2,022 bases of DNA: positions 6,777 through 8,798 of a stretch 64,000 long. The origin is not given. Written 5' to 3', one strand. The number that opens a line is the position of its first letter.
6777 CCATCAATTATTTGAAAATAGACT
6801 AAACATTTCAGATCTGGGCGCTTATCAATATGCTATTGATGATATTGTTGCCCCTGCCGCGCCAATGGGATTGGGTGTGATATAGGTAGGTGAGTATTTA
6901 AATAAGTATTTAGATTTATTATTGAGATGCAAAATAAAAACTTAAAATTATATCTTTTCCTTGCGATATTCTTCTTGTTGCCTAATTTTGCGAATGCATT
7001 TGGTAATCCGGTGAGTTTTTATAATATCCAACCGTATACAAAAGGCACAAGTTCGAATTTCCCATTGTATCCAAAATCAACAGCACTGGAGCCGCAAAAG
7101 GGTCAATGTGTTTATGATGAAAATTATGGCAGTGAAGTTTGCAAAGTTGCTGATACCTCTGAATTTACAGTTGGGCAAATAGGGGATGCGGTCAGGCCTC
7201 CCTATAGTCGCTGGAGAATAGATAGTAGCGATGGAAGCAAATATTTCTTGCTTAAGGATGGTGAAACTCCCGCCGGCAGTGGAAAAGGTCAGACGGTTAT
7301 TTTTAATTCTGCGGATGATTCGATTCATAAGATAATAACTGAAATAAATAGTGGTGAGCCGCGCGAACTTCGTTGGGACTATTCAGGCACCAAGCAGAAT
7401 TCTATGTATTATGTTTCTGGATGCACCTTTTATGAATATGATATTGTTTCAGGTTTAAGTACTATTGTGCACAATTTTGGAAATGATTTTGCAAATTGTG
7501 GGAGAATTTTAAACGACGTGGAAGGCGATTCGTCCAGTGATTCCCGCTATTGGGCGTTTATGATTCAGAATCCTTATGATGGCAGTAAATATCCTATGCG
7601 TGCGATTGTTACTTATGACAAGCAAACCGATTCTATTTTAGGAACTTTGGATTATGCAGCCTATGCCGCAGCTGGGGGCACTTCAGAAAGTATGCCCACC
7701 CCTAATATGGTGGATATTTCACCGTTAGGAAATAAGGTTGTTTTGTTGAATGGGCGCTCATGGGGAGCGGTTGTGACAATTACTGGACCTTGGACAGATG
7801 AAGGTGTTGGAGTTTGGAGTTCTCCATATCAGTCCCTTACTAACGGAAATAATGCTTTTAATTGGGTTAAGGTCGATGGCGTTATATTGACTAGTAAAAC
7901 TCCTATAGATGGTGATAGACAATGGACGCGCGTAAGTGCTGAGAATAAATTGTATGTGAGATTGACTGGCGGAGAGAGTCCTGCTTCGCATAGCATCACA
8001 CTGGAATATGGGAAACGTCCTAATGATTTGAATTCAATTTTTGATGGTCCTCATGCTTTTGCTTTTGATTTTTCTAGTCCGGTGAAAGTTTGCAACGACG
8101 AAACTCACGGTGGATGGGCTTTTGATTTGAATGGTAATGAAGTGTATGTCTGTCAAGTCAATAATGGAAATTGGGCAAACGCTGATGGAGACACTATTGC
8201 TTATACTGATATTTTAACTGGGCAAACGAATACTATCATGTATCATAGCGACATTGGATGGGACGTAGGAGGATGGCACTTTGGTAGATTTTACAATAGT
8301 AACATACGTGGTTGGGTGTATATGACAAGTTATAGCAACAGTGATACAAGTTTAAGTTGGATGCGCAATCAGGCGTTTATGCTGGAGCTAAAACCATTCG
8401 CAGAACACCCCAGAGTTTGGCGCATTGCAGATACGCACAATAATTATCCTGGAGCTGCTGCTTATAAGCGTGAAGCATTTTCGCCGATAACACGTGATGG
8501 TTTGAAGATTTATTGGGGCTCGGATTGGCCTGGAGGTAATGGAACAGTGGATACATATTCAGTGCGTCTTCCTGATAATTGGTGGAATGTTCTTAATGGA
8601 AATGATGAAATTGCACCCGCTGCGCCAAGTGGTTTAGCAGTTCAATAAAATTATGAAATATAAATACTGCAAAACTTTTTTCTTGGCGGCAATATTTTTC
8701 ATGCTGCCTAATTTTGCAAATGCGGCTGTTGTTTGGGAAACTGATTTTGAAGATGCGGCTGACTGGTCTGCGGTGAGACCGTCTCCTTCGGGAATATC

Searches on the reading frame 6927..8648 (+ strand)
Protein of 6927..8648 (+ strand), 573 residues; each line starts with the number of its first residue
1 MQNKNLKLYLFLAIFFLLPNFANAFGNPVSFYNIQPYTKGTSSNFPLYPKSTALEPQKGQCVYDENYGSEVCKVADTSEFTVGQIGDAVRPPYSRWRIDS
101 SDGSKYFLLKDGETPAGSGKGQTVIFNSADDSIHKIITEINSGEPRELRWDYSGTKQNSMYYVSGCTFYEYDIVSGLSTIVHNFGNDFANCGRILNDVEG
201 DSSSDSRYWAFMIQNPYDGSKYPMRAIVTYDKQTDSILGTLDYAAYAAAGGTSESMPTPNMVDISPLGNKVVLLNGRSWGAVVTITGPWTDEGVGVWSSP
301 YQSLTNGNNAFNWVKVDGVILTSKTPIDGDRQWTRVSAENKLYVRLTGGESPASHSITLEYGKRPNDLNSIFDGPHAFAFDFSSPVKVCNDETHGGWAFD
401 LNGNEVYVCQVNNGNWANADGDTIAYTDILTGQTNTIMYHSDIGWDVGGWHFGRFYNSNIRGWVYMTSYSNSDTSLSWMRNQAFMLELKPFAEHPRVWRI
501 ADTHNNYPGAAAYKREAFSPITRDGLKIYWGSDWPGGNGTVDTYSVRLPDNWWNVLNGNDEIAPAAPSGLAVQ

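Call 4: search_protein_families(library=pfam, proteins=[window:6927-8648:+], max_evalue=0.1)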
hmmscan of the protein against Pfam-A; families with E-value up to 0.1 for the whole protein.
window:6927-8648:+ (573 aa): 1 family
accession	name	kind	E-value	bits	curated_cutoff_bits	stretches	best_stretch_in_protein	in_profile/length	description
PF20245.3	DUF6600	-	0.0045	17.5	27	1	393-484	6-92/102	Family of unknown function (DUF6600)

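Call 6: search_protein_families(library=ncbifam, proteins=[window:6927-8648:+], max_evalue=0.1)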
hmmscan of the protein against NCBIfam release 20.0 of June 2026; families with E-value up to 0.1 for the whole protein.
window:6927-8648:+ (573 aa): 0 families
